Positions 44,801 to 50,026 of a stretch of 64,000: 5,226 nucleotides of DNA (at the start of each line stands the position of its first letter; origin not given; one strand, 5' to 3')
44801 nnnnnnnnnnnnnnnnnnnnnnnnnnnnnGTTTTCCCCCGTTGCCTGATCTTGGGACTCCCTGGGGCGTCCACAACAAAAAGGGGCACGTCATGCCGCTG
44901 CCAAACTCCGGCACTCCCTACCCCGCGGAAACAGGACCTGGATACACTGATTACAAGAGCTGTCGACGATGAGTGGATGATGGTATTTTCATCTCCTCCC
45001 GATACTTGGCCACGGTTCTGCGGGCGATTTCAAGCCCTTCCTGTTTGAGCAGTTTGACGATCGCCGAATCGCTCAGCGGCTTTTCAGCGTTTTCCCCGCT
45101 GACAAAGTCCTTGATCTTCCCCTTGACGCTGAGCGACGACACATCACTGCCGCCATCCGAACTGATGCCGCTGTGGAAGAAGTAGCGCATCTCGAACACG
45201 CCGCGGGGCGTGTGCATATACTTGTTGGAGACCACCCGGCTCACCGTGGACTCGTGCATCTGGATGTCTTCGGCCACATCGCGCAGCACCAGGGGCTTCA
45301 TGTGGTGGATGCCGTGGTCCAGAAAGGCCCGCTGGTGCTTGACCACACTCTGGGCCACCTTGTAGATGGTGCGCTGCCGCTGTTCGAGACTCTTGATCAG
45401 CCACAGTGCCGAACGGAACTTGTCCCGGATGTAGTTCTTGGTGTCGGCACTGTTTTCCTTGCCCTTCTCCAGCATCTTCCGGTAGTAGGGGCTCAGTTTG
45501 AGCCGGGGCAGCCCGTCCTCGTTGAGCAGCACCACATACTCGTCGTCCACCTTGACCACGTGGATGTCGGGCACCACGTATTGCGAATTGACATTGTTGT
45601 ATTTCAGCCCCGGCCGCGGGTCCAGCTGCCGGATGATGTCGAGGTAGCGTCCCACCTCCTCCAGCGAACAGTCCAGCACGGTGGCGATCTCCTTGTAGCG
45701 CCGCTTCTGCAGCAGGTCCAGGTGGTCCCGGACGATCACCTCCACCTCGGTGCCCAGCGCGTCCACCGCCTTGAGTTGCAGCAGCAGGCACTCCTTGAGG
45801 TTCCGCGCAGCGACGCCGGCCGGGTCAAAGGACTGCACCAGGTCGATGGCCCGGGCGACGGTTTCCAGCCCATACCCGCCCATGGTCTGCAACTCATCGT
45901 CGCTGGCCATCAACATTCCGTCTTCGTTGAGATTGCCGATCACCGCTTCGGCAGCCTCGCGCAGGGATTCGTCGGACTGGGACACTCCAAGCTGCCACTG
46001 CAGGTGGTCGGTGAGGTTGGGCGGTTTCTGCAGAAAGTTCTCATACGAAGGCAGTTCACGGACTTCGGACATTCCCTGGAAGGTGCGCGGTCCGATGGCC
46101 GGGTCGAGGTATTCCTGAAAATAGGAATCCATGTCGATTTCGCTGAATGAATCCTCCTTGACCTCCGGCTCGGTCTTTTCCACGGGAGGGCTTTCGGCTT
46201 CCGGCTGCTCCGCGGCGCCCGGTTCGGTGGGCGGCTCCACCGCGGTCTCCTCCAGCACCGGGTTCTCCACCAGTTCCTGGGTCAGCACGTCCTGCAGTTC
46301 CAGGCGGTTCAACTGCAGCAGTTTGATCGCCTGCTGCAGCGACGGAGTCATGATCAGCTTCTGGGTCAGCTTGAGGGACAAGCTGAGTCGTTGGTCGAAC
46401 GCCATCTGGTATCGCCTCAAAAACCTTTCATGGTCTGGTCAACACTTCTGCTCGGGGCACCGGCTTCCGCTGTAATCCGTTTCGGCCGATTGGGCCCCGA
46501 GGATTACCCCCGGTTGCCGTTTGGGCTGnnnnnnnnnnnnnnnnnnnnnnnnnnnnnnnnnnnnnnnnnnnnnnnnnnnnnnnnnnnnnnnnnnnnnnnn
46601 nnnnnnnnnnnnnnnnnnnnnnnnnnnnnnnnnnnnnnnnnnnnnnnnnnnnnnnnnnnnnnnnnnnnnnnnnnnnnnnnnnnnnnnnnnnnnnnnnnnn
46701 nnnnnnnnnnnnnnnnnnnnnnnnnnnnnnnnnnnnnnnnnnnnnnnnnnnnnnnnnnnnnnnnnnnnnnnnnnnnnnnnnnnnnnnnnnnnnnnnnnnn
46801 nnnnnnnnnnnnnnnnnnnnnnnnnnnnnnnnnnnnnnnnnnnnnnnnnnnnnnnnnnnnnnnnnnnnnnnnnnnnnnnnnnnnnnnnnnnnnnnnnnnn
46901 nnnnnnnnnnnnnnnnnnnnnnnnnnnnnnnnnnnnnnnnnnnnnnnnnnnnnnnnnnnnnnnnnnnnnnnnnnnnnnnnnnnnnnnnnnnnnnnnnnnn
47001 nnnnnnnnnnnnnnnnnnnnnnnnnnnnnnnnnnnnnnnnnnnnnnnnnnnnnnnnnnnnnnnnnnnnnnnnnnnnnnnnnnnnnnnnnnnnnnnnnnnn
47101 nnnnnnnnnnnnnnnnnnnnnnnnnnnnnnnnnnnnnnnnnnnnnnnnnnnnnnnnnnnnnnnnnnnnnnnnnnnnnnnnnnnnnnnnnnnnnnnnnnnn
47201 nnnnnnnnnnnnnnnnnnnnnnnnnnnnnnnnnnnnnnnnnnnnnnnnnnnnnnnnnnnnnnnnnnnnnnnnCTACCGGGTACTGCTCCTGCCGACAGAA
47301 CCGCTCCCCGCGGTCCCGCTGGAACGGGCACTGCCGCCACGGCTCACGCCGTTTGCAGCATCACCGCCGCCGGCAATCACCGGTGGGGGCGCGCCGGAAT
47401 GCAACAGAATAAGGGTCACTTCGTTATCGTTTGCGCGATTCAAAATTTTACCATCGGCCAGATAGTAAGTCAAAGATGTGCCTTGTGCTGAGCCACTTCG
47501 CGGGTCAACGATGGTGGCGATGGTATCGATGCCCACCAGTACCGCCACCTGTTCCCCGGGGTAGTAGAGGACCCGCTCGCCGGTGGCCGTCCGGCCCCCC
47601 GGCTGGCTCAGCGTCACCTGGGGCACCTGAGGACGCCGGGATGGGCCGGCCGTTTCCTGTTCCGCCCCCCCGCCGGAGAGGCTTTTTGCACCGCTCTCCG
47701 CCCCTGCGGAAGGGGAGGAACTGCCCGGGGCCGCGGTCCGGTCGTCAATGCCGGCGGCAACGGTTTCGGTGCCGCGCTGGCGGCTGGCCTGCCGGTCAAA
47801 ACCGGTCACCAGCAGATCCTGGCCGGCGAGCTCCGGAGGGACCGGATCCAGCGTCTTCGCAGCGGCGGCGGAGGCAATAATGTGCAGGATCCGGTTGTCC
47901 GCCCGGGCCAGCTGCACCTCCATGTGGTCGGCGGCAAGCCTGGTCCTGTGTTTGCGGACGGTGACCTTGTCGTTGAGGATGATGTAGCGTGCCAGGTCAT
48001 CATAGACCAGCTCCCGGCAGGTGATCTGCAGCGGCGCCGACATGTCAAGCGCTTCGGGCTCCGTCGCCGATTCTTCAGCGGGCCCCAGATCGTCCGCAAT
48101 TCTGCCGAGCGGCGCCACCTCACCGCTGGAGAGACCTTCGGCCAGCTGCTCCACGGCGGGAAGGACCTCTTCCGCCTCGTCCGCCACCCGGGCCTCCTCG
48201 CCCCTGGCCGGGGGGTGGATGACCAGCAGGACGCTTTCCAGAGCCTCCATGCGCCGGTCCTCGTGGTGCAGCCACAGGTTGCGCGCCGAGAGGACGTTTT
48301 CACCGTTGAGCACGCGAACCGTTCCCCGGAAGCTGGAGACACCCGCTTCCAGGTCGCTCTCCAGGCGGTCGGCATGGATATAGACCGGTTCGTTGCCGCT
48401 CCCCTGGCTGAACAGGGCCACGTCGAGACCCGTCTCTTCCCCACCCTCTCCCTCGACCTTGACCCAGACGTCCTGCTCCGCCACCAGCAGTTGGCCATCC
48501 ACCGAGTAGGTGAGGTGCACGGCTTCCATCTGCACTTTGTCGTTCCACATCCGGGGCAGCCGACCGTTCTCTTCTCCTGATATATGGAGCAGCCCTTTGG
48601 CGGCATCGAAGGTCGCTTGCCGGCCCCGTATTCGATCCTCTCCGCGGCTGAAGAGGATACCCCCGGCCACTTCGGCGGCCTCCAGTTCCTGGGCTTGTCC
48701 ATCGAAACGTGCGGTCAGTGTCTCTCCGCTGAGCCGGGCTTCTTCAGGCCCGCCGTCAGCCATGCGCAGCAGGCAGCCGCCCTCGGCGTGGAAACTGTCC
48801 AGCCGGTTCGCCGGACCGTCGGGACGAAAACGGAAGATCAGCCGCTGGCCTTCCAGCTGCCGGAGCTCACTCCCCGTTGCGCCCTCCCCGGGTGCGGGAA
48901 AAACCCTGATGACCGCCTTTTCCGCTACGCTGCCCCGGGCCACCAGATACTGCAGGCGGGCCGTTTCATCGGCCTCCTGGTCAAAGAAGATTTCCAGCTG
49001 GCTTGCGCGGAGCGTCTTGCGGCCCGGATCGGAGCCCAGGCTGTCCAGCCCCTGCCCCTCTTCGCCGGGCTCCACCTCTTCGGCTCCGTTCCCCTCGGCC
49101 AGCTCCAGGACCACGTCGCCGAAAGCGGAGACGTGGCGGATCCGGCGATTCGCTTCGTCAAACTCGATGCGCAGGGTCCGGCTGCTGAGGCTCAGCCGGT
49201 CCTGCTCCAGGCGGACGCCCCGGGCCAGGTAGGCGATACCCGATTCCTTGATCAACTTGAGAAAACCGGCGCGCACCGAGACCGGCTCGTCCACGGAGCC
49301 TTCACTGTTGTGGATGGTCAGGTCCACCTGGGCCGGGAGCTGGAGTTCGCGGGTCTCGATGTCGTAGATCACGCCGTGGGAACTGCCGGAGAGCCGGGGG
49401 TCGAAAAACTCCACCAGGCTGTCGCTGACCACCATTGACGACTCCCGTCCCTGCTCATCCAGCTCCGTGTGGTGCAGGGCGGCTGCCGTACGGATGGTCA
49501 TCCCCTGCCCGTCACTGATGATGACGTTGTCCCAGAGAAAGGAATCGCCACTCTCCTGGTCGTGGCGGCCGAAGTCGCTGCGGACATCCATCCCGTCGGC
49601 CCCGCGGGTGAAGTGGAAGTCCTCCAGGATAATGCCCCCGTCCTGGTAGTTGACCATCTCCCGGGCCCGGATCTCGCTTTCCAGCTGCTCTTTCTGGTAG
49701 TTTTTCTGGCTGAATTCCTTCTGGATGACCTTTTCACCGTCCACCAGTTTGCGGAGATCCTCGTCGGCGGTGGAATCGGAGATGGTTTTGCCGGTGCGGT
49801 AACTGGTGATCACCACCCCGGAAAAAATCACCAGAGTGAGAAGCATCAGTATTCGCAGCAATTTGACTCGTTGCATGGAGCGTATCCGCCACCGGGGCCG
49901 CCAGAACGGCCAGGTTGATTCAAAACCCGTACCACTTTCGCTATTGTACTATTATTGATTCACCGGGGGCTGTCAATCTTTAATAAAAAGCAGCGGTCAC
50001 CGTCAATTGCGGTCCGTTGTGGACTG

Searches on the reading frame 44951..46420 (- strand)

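Call 35: search_protein_families(library=pfam, proteins=[window:44951-46420:-], max_evalue=0.00001)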
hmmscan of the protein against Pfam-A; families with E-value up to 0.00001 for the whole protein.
window:44951-46420:- (489 aa): 3 families
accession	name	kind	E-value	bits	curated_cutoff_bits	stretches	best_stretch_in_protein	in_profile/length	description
PF04552.19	Sigma54_DBD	-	9.9e-67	224.1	22.8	1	329-487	2-160/160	Sigma-54, DNA binding domain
PF04963.19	Sigma54_CBD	-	6.2e-58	196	22.9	1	126-313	2-185/185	Sigma-54 factor, core binding domain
PF00309.25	Sigma54_AID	-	8.3e-17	61.2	23.8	1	13-58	1-46/46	Sigma-54 factor, Activator interacting domain (AID)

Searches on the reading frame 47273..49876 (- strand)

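Call 35: search_protein_families(library=pfam, proteins=[window:47273-49876:-], max_evalue=0.00001)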
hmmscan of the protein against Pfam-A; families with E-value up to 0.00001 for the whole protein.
window:47273-49876:- (867 aa): 1 family
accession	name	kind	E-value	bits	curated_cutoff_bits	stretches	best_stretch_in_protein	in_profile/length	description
PF03968.19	LptD_N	-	1.5e-13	51.4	20.4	0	617-670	1-54/113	LptA/(LptD N-terminal domain) LPS transport protein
